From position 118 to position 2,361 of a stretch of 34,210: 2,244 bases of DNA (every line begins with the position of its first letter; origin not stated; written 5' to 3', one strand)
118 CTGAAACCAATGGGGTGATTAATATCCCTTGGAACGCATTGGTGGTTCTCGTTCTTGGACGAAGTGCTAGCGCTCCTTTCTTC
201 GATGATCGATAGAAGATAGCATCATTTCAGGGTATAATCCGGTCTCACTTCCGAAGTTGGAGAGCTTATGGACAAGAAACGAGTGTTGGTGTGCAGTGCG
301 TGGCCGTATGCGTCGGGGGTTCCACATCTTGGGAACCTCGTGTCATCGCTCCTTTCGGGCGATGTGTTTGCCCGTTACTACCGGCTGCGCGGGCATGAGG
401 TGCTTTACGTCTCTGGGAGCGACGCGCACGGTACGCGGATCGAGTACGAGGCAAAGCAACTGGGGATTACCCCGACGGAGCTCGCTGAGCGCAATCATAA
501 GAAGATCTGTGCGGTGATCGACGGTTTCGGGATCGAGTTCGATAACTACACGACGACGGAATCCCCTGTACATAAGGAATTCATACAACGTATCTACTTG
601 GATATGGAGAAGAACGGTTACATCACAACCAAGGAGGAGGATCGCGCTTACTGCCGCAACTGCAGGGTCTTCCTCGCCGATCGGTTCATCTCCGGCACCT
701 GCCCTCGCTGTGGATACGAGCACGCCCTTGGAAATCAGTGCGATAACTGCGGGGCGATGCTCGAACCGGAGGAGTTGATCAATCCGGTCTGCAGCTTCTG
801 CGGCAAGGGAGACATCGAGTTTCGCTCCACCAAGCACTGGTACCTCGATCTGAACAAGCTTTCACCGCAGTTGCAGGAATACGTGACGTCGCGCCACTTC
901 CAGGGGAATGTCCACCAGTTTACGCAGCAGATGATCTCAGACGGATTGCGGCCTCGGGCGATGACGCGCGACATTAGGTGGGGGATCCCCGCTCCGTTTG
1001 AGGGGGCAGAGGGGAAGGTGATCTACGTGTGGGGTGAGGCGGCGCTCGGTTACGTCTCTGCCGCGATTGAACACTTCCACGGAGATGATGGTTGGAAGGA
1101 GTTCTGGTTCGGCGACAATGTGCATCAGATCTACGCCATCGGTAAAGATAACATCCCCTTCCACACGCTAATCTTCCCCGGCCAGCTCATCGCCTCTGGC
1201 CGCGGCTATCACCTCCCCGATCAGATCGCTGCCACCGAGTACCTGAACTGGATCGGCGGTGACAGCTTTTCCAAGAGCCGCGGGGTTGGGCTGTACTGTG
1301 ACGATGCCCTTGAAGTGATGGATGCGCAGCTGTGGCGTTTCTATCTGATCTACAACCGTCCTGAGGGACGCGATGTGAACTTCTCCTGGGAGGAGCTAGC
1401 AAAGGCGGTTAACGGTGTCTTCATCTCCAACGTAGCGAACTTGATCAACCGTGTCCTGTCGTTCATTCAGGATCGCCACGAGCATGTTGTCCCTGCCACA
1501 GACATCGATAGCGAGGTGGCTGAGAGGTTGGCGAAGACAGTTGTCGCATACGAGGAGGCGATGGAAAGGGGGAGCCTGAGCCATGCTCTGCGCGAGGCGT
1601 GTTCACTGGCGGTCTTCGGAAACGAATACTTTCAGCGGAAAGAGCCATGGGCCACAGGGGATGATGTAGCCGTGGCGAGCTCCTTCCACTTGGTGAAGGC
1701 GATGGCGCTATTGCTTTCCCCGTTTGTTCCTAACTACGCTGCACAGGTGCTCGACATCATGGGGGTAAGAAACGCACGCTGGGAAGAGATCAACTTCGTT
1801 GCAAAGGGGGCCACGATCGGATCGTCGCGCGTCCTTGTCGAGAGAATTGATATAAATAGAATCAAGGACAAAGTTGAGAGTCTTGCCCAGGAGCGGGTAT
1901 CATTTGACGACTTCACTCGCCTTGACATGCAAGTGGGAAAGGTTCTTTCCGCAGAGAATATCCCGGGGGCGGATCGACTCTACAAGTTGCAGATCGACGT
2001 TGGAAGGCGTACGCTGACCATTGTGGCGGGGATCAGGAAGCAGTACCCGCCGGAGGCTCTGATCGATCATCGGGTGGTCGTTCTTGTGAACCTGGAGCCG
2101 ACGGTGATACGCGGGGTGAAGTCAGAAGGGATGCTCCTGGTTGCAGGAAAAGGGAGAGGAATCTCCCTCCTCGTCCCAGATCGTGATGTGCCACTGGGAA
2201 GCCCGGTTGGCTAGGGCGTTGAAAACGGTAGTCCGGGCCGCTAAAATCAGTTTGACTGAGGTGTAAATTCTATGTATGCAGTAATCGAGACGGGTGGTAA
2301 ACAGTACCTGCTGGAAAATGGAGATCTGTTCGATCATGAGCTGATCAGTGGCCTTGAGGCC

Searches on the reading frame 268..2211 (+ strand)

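Call 16: search_protein_families(library=ncbifam, proteins=[window:268-2211:+], max_evalue=0.00001)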
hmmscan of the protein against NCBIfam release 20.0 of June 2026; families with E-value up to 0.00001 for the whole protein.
window:268-2211:+ (648 aa): 23 families
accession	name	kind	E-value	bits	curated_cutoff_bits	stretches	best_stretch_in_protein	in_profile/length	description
NF001100.0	PRK00133.1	equivalog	1.4e-194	648.5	587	1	3-647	4-675/676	methionine--tRNA ligase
TIGR00398.1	metG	equivalog_domain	6.8e-140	467.3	336.35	1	7-512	2-514/530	methionine--tRNA ligase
NF008900.0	PRK12267.1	equivalog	6.9e-95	318.9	598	1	3-647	3-647/648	methionine--tRNA ligase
NF008859.0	PRK11893.2-1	equivalog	1.7e-44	152.6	553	1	6-467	4-462/498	methionine--tRNA ligase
NF008863.0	PRK11893.2-5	equivalog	3.9e-37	128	551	1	2-529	3-516/531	methionine--tRNA ligase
NF008860.0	PRK11893.2-2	equivalog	3.4e-33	115.4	761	2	14-265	11-260/583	methionine--tRNA ligase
TIGR00399.1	metG_C_term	equivalog_domain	2.8e-32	111.4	116.65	1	535-646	25-137/139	methionine--tRNA ligase subunit beta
TIGR00396.1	leuS_bact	equivalog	1e-23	83.4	548.4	1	2-151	27-180/843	leucine--tRNA ligase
NF007492.0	PRK10089.1-1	equivalog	3.9e-23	81.5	150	1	542-646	2-108/110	tRNA-binding protein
NF008957.0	PRK12300.1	subfamily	2.8e-22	78.5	677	2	3-62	31-89/946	leucine--tRNA ligase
NF009687.0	PRK13208.1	equivalog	6.2e-20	71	738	1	13-138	47-186/801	valine--tRNA ligase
NF008861.0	PRK11893.2-3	equivalog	2e-17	63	633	1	4-378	5-381/496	methionine--tRNA ligase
TIGR02222.1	chap_CsaA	subfamily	1.4e-15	57.2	119.65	1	546-646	1-105/107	export-related chaperone CsaA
TIGR00395.1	leuS_arch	equivalog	2.3e-15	55.7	648.5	1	292-508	580-790/938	leucine--tRNA ligase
NF007494.0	PRK10089.1-3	equivalog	4.9e-15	55.4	109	1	542-646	2-110/112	tRNA-binding protein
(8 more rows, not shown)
